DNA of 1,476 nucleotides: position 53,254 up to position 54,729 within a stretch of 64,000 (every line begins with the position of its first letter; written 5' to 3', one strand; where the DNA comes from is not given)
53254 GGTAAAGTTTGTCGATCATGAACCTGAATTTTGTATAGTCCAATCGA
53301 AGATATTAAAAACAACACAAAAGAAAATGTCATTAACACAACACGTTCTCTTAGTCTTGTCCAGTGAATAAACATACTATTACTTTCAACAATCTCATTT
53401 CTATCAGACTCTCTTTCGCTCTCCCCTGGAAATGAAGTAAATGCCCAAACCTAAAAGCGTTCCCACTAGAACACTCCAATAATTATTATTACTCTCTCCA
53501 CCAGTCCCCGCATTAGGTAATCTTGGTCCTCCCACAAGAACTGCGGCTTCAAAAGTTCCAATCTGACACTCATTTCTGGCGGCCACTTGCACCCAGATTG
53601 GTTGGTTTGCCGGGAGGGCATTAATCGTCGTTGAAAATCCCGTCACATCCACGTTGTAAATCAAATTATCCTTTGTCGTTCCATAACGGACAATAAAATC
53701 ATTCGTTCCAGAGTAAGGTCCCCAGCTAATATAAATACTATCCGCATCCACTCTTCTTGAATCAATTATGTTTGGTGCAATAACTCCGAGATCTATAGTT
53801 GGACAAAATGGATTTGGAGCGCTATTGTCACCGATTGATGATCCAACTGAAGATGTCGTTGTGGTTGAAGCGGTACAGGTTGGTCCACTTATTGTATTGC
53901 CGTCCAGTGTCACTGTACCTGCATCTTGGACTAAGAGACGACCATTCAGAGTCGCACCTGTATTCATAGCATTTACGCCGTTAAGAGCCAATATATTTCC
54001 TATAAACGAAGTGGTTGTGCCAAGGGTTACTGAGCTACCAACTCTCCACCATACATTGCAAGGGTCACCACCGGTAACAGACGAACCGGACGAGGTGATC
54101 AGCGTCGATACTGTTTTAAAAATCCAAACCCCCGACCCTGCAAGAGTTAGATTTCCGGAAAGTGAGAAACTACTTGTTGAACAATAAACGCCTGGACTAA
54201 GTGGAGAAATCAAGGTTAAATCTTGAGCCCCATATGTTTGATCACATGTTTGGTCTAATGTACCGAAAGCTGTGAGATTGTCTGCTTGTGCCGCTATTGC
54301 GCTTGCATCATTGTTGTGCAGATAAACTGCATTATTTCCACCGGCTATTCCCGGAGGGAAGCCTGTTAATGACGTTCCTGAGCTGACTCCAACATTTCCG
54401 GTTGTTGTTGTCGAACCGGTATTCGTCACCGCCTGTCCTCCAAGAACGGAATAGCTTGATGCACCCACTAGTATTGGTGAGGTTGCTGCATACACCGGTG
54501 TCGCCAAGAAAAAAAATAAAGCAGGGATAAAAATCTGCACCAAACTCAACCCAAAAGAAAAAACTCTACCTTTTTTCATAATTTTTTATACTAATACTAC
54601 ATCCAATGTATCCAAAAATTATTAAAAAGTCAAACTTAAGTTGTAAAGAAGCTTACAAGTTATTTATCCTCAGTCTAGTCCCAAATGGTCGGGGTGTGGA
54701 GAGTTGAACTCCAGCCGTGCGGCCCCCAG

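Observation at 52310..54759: Sortase plus a DUF3494-FN3 surface protein with a non-canonical LPNAG sorting signal, followed by an HNH endonuclease and bounded by tRNA-Pro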

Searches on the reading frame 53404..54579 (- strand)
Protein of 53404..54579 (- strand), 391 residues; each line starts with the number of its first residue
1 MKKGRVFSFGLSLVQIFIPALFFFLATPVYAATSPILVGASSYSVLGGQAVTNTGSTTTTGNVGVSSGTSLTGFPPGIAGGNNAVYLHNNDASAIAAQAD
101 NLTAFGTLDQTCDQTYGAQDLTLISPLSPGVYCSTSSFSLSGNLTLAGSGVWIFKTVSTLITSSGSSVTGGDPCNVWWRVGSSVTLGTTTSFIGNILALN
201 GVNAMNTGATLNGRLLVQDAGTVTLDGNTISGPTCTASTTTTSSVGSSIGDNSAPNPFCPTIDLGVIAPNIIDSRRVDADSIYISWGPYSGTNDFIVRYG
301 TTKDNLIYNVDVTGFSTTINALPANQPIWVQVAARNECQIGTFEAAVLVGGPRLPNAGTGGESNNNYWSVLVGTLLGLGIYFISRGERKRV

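Call 4: search_protein_families(library=pfam, proteins=[window:53404-54579:-], max_evalue=0.1)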
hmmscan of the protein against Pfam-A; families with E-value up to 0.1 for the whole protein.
window:53404-54579:- (391 aa): 1 family
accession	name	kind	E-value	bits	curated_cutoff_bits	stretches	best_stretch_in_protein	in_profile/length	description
PF11999.13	Ice_binding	-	1.3e-37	129.9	28.7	1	45-230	1-207/208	Ice-binding-like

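Call 5: search_protein_families(library=ncbifam, proteins=[window:53404-54579:-], max_evalue=0.1)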
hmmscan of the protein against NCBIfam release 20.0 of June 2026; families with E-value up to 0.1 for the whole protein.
window:53404-54579:- (391 aa): 1 family
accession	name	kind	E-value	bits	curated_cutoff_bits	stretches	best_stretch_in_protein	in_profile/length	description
NF045625.1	IBP_CFB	equivalog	1.7e-18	67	400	1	127-230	169-274/275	ice-binding protein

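Call 13: find_homologous_proteins(query=window:53404-54579:-)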
Query window:53404-54579:- (391 aa): 2715 proteins with E <= 0.001 among 8000 candidates; the best 120 are listed.
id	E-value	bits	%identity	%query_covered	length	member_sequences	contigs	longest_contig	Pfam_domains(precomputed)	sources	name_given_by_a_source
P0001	6.9e-251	850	100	100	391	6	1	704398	PF11999.14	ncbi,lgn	ncbi:MAG: ice-binding family protein [Microgenomates group bacterium]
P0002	7.9e-216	734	86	100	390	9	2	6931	PF11999.14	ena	-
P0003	2.4e-187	641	78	100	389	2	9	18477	PF11999.14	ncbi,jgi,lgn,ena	-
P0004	1.8e-156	539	67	99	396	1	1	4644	PF11999.14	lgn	-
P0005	6.4e-135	468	65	94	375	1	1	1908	PF11999.14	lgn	-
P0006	1.7e-133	463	64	96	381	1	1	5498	PF11999.14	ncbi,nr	ncbi:MAG TPA: ice-binding family protein [Patescibacteria group bacterium]|nr:ice-binding family pro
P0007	1.4e-131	457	60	96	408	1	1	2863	PF11999.14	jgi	-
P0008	1.7e-129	450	62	95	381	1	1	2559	PF11999.14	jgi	jgi:hypothetical protein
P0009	4.6e-128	446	60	98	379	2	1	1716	PF11999.14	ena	-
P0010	6.5e-128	445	59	99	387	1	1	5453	PF11999.14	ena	-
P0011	3.6e-127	443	60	91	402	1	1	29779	PF11999.14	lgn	-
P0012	2.4e-126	440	63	86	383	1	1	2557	PF11999.14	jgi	-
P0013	9.4e-126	438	60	97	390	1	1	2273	PF11999.14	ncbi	-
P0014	1.8e-125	437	61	96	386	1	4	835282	PF11999.14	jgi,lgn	jgi:hypothetical protein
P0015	2.8e-125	436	63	88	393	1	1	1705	PF11999.14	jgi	jgi:hypothetical protein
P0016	2.4e-124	433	59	92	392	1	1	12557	PF11999.14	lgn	-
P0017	2.0e-123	430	65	84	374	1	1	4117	PF11999.14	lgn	-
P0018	3.1e-123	430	60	93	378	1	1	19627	PF11999.14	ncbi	-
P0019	1.5e-122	427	59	97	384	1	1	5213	PF11999.14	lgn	-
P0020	2.0e-122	427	60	94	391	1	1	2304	PF11999.14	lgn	-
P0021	2.5e-122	427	59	96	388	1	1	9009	PF11999.14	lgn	-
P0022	2.5e-122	427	62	90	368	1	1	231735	PF11999.14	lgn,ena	-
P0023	4.3e-122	426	59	100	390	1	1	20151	PF11999.14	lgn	-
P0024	9.5e-122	425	58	94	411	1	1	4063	PF11999.14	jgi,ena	-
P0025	4.0e-121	423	60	92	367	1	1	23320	PF11999.14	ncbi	-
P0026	1.2e-120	421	58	97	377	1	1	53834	PF11999.14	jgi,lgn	jgi:hypothetical protein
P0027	3.3e-120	420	60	89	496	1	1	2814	PF11999.14,PF04203.19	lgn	-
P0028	3.5e-120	420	59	92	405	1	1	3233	PF11999.14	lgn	-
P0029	5.8e-120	419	62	87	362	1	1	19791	PF11999.14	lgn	-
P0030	7.0e-119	415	57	96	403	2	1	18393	PF11999.14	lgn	-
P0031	8.0e-119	415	56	97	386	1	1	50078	PF11999.14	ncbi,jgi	jgi:hypothetical protein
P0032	7.4e-118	412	58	95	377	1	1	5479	PF11999.14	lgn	-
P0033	1.0e-117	411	61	90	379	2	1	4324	PF11999.14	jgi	-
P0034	1.4e-117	411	57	98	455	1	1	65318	PF11999.14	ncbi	-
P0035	1.5e-117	411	58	97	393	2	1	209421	PF11999.14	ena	-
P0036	1.6e-117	411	57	97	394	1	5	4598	PF11999.14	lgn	-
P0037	3.0e-117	410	59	94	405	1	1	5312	PF11999.14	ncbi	-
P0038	9.5e-117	408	56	94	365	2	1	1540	PF11999.14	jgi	jgi:hypothetical protein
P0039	3.6e-116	406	59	93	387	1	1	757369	PF11999.14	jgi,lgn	jgi:hypothetical protein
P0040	4.0e-116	406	61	86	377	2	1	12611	PF11999.14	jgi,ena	-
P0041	8.5e-116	405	64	84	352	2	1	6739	PF11999.14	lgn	-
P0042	2.3e-115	404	56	97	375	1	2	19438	PF11999.14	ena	-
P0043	4.4e-115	403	62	89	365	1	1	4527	PF11999.14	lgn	-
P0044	7.3e-114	399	57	95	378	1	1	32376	PF11999.14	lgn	-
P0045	8.9e-114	399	59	90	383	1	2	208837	PF11999.14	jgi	jgi:hypothetical protein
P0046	2.8e-113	397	55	96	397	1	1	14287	PF11999.14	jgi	-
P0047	9.7e-113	395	61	86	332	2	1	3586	PF11999.14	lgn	-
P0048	3.4e-110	387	57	92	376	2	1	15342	PF11999.14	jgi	-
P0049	3.6e-110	387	58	89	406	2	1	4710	PF11999.14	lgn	-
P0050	3.9e-108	380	55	97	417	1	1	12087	PF11999.14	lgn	-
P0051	3.0e-107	377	79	59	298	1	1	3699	PF11999.14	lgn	-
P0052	2.9e-105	371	59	86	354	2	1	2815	PF11999.14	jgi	jgi:hypothetical protein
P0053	1.3e-104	368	80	58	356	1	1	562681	PF11999.14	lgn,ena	-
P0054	6.3e-104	366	57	90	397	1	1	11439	PF11999.14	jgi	-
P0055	1.0e-103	365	56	90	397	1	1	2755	PF11999.14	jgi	jgi:hypothetical protein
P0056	1.1e-100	355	77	59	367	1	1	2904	PF11999.14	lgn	-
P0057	1.2e-99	352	73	60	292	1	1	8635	PF11999.14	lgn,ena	-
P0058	2.2e-97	345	48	95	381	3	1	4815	PF11999.14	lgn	-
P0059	4.9e-97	343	57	77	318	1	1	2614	PF11999.14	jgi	jgi:hypothetical protein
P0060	1.5e-96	342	50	96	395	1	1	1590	PF11999.14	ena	-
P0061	1.6e-96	342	51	98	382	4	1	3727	PF11999.14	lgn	-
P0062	2.2e-95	338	81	54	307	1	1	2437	PF11999.14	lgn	-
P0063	2.5e-95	338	76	58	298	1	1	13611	PF11999.14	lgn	-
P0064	2.3e-94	335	49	97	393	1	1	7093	PF11999.14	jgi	jgi:Ice-binding-like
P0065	2.5e-94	335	83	52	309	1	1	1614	PF11999.14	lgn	-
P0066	2.1e-93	331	72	60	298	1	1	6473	PF11999.14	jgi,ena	-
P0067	2.2e-93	331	54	88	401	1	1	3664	PF11999.14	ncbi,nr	ncbi:MAG: ice-binding family protein [bacterium]|nr:ice-binding family protein [bacterium]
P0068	2.9e-93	331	75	57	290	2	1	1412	PF11999.14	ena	-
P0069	1.5e-92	329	72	60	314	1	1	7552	PF11999.14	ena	-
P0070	3.2e-92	328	75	58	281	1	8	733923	PF11999.14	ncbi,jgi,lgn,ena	-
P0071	3.9e-92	327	63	60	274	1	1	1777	PF11999.14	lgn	-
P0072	6.2e-92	327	50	94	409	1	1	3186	PF11999.14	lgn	-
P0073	6.7e-92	327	69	66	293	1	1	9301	PF11999.14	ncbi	-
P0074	8.1e-92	326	80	53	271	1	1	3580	PF11999.14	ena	-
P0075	8.8e-92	326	69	62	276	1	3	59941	PF11999.14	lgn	-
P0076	9.0e-92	326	72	57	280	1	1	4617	PF11999.14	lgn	-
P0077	1.3e-91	326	78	53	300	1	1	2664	PF11999.14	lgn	-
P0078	1.4e-91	325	74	57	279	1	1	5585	PF11999.14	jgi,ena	-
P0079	1.6e-91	325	75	57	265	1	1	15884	PF11999.14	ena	-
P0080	3.0e-91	324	64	69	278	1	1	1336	PF11999.14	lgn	-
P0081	4.1e-91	324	74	57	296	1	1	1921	PF11999.14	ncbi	-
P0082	5.7e-91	323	72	60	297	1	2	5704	PF11999.14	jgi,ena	jgi:hypothetical protein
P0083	1.3e-90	322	75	57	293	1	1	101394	PF11999.14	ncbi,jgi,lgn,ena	-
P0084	1.5e-90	322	71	57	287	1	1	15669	PF11999.14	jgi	jgi:hypothetical protein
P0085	1.7e-90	322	77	53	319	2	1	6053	PF11999.14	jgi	-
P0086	2.0e-90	322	71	55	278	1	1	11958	PF11999.14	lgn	-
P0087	2.2e-90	322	76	56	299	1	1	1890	PF11999.14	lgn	-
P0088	3.0e-90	321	74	57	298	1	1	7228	PF11999.14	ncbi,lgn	-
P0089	4.0e-90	321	77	54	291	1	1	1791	PF11999.14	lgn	-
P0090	4.2e-90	321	70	59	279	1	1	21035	PF11999.14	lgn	-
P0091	4.8e-90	320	77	53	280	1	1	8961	PF11999.14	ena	-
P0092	4.9e-90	320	59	69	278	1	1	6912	PF11999.14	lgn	-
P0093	6.1e-90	320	72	60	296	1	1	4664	PF11999.14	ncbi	-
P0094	6.5e-90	320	73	55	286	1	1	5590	PF11999.14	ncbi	-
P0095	7.0e-90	320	73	57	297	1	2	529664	PF11999.14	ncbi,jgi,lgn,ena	-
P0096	7.1e-90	320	78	54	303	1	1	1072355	PF11999.14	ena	-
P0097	7.9e-90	320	73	56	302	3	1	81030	PF11999.14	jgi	jgi:hypothetical protein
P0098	8.9e-90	320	72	57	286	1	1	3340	PF11999.14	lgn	-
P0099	1.4e-89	319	78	53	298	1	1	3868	PF11999.14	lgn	-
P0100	1.8e-89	319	73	53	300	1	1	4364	PF11999.14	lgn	-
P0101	1.9e-89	318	77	53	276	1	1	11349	PF11999.14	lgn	-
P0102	2.0e-89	318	71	60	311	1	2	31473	PF11999.14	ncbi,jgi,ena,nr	ncbi:MAG TPA: ice-binding family protein [Patescibacteria group bacterium]|jgi:hypothetical protein|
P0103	2.0e-89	318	74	57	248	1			PF11999.14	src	-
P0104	2.3e-89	318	75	54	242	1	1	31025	PF11999.14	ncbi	-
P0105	2.7e-89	318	75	55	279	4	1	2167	PF11999.14,PF00746.27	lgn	-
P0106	2.8e-89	318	70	62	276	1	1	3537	PF11999.14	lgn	-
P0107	3.4e-89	318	46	99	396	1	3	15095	PF11999.14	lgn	-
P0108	4.1e-89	317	71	60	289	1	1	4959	PF11999.14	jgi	jgi:Ice-binding-like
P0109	4.2e-89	317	50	86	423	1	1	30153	PF11999.14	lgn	-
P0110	6.9e-89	317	78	52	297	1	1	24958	PF11999.14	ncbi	-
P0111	7.5e-89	316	78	53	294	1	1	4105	PF11999.14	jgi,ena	-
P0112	7.6e-89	316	75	58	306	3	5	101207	PF11999.14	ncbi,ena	-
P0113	7.8e-89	316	78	52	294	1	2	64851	PF11999.14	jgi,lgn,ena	-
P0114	8.4e-89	316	69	59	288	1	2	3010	PF11999.14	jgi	-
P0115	8.9e-89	316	70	61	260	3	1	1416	PF11999.14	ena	-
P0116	1.0e-88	316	72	60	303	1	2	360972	PF11999.14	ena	-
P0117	1.1e-88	316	72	59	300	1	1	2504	PF11999.14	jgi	jgi:hypothetical protein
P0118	1.1e-88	316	69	59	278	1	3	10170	PF11999.14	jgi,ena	-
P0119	1.3e-88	316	77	53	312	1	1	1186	PF11999.14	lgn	-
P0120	1.5e-88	316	74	52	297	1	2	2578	PF11999.14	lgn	-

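Call 16: find_encoding_contigs(protein=P0003, flank=8000, max_places=4)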
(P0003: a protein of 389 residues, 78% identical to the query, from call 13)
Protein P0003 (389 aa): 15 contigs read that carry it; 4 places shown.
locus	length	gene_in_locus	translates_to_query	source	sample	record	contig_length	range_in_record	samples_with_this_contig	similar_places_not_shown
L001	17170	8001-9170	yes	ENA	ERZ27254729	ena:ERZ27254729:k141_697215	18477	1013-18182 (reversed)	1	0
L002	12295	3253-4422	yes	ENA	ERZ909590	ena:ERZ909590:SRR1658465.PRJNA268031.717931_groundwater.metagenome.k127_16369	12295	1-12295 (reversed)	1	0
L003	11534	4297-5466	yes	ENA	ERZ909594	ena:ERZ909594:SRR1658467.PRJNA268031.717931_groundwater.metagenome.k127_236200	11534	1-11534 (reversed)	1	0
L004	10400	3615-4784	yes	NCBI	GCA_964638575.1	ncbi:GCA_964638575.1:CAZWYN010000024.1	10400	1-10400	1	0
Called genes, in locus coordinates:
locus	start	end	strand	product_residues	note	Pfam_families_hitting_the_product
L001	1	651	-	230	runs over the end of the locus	PF05552:MS_channel_1st_1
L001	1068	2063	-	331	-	PF01594:AI-2E_transport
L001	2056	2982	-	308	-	PF01745:IPT (faint), PF01715:IPPT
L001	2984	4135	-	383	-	PF00919:UPF0004, PF04055:Radical_SAM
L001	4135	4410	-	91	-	PF00216:Bac_DNA_binding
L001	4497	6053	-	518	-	PF12072:RNase_Y_N, PF00013:KH_1 (weak), PF01966:HD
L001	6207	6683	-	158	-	PF02631:RecX_HTH2 (faint)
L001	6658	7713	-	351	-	PF00154:RecA_N, PF08423:Rad51, PF06745:ATPase (weak), PF13481:AAA_25 (faint), PF27531:MT3502_N, PF01637:ATPase_2 (faint), PF21096:RecA_C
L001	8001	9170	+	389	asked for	PF11999:Ice_binding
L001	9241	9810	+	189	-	PF04203:Sortase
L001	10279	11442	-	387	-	PF04519:Bactofilin, PF26514:DUF8173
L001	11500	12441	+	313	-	PF01073:3Beta_HSD, PF01370:Epimerase, PF02719:Polysacc_synt_2 (faint), PF04321:RmlD_sub_bind (weak), PF07993:NAD_binding_4 (faint), PF16363:GDP_Man_Dehyd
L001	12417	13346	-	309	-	PF09587:PGA_cap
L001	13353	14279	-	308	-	-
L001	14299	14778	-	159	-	PF00380:Ribosomal_S9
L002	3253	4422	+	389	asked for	PF11999:Ice_binding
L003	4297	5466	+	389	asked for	PF11999:Ice_binding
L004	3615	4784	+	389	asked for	PF11999:Ice_binding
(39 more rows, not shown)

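Call 17: find_encoding_contigs(protein=P0014, flank=5000, max_places=1)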
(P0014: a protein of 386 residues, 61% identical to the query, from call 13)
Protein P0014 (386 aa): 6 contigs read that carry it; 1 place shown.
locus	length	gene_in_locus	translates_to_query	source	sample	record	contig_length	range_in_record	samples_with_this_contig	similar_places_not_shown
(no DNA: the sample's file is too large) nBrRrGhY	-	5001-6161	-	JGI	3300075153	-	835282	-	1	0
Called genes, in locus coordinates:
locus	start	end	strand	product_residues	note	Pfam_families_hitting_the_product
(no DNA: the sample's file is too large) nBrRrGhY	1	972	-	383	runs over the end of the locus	PF00919:UPF0004, PF04055:Radical_SAM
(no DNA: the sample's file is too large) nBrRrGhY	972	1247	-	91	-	PF00216:Bac_DNA_binding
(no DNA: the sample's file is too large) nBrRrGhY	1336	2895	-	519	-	PF12072:RNase_Y_N, PF00013:KH_1 (weak), PF01966:HD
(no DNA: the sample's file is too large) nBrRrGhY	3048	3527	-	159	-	-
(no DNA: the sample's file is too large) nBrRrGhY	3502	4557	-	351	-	PF00154:RecA_N, PF08423:Rad51, PF06745:ATPase (weak), PF13481:AAA_25 (faint), PF27531:MT3502_N (weak), PF01637:ATPase_2 (weak), PF21096:RecA_C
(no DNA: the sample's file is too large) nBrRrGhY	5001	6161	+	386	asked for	PF11999:Ice_binding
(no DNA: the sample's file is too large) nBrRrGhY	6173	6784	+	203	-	PF04203:Sortase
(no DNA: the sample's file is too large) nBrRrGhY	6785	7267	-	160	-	PF00293:NUDIX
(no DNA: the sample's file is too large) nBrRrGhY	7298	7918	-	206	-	PF00174:Oxidored_molyb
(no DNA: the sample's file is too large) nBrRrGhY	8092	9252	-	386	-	PF04519:Bactofilin, PF26514:DUF8173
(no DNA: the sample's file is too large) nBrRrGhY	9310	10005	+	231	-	PF08713:DNA_alkylation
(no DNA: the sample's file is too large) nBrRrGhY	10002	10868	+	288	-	PF01073:3Beta_HSD, PF01370:Epimerase, PF02719:Polysacc_synt_2 (faint), PF04321:RmlD_sub_bind (weak), PF07993:NAD_binding_4 (faint), PF16363:GDP_Man_Dehyd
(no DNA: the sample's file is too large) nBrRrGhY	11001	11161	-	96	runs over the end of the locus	-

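Call 18: find_encoding_contigs(protein=P0039, flank=5000, max_places=1)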
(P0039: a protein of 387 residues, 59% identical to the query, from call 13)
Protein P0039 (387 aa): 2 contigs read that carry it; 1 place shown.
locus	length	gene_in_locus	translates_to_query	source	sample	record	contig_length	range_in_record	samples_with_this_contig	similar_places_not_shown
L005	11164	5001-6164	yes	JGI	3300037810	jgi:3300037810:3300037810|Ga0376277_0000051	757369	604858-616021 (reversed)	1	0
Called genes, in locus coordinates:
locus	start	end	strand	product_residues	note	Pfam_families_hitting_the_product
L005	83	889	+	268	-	PF04909:Amidohydro_2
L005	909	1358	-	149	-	-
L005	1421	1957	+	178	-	PF02834:LigT_PEase (faint), PF13563:2_5_RNA_ligase2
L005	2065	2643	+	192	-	PF00989:PAS (weak), PF08448:PAS_4 (weak), PF13426:PAS_9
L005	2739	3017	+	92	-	PF06305:LapA_dom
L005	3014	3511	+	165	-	PF00293:NUDIX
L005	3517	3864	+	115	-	-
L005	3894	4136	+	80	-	PF04226:Transgly_assoc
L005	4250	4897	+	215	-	PF00027:cNMP_binding, PF13545:HTH_Crp_2 (weak)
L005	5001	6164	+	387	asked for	PF11999:Ice_binding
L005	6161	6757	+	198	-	PF04203:Sortase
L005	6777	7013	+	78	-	PF06103:DUF948 (weak)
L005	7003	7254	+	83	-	PF12732:YtxH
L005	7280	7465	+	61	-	-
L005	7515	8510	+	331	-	PF01926:MMR_HSR1, PF02421:FeoB_N, PF06071:YchF-GTPase_C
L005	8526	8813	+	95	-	PF01250:Ribosomal_S6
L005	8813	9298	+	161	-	PF00436:SSB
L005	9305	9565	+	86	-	PF01084:Ribosomal_S18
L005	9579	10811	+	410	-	PF22694:CtpB_N-like (weak), PF17820:PDZ_6, PF03572:Peptidase_S41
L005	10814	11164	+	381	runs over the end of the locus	PF00089:Trypsin, PF10459:Peptidase_S46 (faint), PF13365:Trypsin_2, PF00595:PDZ, PF13180:PDZ_2, PF17820:PDZ_6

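Call 19: find_encoding_contigs(protein=P0070, flank=5000, max_places=1)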
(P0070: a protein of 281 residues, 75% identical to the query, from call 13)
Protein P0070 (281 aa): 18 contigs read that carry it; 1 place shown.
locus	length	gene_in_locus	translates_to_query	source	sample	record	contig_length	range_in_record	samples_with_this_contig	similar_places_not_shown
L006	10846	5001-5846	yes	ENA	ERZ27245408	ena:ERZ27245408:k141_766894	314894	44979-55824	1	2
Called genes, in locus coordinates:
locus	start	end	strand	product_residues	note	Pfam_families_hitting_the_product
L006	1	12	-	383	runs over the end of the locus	PF00266:Aminotran_5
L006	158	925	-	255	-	PF01026:TatD_DNase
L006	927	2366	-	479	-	PF00133:tRNA-synt_1, PF01406:tRNA-synt_1e (weak), PF09334:tRNA-synt_1g, PF00133:tRNA-synt_1, PF01406:tRNA-synt_1e (weak), PF08264:Anticodon_1 (weak), PF19303:Anticodon_3 (weak)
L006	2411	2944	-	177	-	PF00293:NUDIX (weak)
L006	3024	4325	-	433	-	-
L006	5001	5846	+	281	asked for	PF11999:Ice_binding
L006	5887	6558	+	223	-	PF04203:Sortase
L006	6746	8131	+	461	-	PF01565:FAD_binding_4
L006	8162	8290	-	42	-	-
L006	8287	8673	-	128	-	PF12840:HTH_20 (faint), PF12802:MarR_2, PF01022:HTH_5 (weak), PF13601:HTH_34 (weak)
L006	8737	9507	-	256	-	PF00398:RrnaAD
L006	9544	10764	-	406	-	PF03990:DUF348, PF07501:G5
